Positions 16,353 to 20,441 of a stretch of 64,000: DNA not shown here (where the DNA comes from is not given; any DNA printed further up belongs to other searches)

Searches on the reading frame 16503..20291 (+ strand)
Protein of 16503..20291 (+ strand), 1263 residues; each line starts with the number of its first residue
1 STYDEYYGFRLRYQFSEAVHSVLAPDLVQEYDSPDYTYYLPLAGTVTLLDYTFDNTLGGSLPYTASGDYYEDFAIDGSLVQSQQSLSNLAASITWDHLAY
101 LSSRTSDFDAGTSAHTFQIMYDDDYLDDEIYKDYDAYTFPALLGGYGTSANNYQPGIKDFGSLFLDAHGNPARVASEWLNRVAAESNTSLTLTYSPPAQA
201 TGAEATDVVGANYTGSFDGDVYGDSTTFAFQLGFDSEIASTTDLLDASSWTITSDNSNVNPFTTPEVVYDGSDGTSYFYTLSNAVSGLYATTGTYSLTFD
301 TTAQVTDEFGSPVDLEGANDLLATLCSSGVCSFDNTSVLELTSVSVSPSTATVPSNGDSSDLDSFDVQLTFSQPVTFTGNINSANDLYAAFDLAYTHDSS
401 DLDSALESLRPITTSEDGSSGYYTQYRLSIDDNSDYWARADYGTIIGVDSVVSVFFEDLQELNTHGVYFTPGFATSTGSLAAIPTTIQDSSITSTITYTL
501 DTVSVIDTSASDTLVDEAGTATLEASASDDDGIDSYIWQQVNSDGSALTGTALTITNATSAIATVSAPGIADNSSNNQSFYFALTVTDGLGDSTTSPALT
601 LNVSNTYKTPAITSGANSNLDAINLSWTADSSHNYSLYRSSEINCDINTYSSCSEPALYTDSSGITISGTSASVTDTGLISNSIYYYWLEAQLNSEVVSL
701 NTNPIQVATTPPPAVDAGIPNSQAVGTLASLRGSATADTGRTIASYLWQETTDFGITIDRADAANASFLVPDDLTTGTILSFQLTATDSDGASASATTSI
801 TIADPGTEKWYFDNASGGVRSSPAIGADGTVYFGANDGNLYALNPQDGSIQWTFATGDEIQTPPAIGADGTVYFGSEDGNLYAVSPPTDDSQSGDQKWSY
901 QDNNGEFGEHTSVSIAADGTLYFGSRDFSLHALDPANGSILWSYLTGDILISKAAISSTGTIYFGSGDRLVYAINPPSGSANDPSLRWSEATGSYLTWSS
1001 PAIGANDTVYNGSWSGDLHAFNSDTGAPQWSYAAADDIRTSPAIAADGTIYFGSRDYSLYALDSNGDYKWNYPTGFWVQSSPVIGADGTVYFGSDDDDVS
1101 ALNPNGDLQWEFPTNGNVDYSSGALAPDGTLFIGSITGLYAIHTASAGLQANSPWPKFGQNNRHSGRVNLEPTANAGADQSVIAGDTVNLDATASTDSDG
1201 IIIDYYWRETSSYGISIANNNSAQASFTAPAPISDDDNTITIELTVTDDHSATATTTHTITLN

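Call 9: search_protein_families(library=pfam, proteins=[window:16503-20291:+], max_evalue=0.01)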
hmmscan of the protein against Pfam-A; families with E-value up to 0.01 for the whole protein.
window:16503-20291:+ (1263 aa): 8 families
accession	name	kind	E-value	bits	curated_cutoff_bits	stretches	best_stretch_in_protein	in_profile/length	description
PF13570.13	Beta-prop_ACSF4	-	1.9e-47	162.7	133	2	912-1122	54-260/329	Beta-alanine-activating enzyme, beta-propeller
PF13360.13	PQQ_2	-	4.1e-33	115.4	27.6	2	803-944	8-144/233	Outer membrane protein assembly factor BamB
PF22352.2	K319L-like_PKD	-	2.1e-30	105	27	3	1176-1261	1-83/84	K319L-like, PKD domain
PF01011.28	PQQ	-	1e-09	38.1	26.7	0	906-946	45-85/595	Glucose/ethanol/alcohol dehydrogenase, beta-propeller domain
PF18911.6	PKD_4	-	1.9e-05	25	27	1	1170-1207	2-39/85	PKD domain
PF21027.3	Sde0182_C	-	3.5e-05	24.7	27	1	1187-1252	1-71/83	Cellulose-binding protein Sde0182, C-terminal domain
PF20067.5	SSL_N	-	0.00095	19.4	18.9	0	865-882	27-44/46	Strictosidine synthase-like, N-terminal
PF25292.1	Beta-prop_CGLA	-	0.001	19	26.8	0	835-866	51-82/316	Lambda-carrageenase beta-propeller domain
